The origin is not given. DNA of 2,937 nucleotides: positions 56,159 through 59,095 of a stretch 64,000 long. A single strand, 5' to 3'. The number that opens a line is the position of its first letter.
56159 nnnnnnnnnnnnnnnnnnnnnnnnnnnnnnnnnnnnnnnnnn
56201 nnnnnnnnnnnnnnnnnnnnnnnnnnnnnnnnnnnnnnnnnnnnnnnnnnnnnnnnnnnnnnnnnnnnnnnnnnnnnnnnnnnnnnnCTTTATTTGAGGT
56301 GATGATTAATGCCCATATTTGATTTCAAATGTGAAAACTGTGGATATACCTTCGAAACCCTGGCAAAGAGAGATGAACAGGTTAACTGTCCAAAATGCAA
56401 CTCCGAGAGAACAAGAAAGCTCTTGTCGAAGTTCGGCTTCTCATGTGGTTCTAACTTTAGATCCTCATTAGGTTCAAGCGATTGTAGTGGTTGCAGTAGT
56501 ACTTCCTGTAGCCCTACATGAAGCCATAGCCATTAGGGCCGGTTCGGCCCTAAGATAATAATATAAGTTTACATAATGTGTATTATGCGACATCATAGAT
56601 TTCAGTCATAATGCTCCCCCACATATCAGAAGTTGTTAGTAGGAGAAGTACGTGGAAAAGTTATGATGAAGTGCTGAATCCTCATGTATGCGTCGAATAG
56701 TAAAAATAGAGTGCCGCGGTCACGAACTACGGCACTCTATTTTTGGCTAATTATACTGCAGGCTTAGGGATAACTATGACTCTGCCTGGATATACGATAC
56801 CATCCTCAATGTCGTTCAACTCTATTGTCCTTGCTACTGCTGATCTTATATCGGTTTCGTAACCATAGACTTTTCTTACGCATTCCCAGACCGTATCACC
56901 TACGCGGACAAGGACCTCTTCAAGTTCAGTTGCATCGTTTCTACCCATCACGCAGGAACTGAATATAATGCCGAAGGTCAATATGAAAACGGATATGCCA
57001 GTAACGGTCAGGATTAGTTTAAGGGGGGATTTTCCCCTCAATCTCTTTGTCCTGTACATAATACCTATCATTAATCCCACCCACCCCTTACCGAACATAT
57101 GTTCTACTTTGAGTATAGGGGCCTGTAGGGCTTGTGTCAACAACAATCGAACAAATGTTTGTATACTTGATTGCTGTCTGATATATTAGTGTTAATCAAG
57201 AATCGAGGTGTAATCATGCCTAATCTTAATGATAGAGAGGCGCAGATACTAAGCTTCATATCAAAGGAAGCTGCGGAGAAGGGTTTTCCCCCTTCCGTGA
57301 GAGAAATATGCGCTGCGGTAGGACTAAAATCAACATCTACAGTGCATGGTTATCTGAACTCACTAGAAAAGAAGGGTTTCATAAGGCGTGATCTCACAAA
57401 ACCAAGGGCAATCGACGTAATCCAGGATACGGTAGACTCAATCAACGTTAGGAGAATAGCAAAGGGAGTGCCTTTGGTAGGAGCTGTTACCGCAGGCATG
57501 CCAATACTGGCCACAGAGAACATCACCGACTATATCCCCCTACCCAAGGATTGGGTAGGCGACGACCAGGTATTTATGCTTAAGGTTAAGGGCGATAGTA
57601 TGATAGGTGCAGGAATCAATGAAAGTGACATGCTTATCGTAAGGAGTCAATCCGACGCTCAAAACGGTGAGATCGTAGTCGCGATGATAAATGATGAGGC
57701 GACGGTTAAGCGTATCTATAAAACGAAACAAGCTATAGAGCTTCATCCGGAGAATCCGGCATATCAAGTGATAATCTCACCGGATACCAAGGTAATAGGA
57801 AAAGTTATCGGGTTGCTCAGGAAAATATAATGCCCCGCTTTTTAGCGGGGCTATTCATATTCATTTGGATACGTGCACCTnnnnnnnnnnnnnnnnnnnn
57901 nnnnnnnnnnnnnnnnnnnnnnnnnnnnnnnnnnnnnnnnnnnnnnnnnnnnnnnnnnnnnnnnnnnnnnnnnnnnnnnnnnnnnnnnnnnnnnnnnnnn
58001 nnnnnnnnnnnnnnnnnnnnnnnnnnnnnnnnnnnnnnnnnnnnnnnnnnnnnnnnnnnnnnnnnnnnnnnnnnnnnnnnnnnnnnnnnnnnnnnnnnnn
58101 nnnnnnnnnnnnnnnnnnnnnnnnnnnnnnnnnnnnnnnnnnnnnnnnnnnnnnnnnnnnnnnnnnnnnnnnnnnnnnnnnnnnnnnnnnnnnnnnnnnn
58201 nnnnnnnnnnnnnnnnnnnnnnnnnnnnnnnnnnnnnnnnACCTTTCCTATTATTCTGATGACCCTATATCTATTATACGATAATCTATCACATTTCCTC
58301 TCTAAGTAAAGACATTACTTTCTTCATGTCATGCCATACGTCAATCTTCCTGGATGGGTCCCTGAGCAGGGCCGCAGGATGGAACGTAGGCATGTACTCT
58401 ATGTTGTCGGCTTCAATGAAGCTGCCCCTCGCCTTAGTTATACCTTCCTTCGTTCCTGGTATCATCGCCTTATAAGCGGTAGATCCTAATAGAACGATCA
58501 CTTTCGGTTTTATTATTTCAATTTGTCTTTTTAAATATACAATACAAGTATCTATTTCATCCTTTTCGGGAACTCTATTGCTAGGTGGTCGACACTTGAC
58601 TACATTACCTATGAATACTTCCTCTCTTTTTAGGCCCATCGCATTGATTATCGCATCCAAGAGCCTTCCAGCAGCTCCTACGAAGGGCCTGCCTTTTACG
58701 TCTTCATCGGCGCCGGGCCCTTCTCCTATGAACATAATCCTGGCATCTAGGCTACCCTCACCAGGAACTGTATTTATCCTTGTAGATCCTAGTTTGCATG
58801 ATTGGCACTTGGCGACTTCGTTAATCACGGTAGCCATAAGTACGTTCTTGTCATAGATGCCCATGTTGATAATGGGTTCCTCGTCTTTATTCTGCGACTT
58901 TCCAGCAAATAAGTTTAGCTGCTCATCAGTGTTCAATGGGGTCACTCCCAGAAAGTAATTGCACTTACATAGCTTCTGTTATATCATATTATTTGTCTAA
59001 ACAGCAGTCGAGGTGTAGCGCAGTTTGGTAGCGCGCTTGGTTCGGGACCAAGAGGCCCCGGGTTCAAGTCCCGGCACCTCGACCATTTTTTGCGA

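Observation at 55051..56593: Two inverted dif-like XerC/XerD sites bracket a 1.5-kb low-GC cargo (tRNA-Trp, pduL, NUDIX, zinc ribbon), resembling a dif module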

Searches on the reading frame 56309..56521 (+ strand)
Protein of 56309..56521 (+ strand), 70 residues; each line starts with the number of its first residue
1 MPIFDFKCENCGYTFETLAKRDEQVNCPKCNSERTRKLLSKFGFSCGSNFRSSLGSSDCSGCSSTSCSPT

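Call 10: search_protein_families(library=pfam, proteins=[window:56309-56521:+])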
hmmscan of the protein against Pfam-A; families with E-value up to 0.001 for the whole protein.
window:56309-56521:+ (70 aa): 2 families
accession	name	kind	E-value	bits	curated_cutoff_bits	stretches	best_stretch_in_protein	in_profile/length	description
PF09723.15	Zn_ribbon_8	-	6.2e-14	52.2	34.4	1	1-38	1-40/41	Zinc ribbon domain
PF21349.2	RUBY_RBDX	-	0.00086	19.1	26.5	0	6-33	1-25/30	Rubrerythrin, rubredoxin-like domain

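Call 21: search_protein_families(library=ncbifam, proteins=[window:56309-56521:+])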
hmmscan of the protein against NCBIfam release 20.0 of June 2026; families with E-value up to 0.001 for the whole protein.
window:56309-56521:+ (70 aa): 3 families
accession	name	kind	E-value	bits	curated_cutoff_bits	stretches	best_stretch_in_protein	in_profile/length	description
TIGR02605.1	CxxC_CxxC_SSSS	subfamily_domain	5.1e-15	55.3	31.3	1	1-45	1-49/52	FmdB family zinc ribbon protein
NF053663.1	RPWMISH_prot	domain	4.8e-08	33.7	120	1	1-41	1-43/115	RPWMISH domain-containing protein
NF034126.3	PRK09521.1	equivalog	0.00012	22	90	1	7-41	146-177/180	exosome complex RNA-binding protein Csl4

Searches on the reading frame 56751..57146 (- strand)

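Call 10: search_protein_families(library=pfam, proteins=[window:56751-57146:-])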
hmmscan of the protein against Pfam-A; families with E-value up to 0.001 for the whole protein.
window:56751-57146:- (131 aa): 0 families

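Call 21: search_protein_families(library=ncbifam, proteins=[window:56751-57146:-])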
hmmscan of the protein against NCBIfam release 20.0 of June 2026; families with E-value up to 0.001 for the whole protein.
window:56751-57146:- (131 aa): 1 family
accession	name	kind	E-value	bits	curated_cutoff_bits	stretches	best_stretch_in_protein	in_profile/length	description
NF010723.1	PRK14125.1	equivalog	3.4e-09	36.6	60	1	51-127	8-85/87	cell division suppressor protein YneA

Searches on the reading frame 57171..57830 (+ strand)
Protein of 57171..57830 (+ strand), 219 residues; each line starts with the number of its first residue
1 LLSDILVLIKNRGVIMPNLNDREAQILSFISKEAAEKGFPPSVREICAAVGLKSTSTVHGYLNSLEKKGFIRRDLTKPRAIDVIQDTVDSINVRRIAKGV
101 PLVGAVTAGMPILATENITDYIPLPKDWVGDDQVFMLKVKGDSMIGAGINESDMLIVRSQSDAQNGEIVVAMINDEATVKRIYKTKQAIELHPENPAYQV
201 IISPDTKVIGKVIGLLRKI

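Call 10: search_protein_families(library=pfam, proteins=[window:57171-57830:+])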
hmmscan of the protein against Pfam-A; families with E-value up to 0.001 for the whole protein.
window:57171-57830:+ (219 aa): 4 families
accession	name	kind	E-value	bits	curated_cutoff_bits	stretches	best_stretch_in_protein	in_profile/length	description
PF00717.28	Peptidase_S24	-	6.4e-37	126.2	23.3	1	101-213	1-116/116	Peptidase S24-like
PF01726.22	LexA_DNA_bind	-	2.1e-20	72.7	23.7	1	16-80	1-65/65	LexA DNA binding domain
PF12802.13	MarR_2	-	8e-06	26.4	27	1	19-73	3-52/61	MarR family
PF09339.16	HTH_IclR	-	1.2e-05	25.4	22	1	36-74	14-51/52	IclR helix-turn-helix domain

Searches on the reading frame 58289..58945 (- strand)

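Call 10: search_protein_families(library=pfam, proteins=[window:58289-58945:-])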
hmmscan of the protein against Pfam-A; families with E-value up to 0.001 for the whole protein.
window:58289-58945:- (218 aa): 1 family
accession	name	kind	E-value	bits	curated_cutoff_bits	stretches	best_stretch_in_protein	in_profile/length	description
PF03167.25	UDG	-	3e-39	134.8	24.3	1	61-206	1-139/141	Uracil DNA glycosylase superfamily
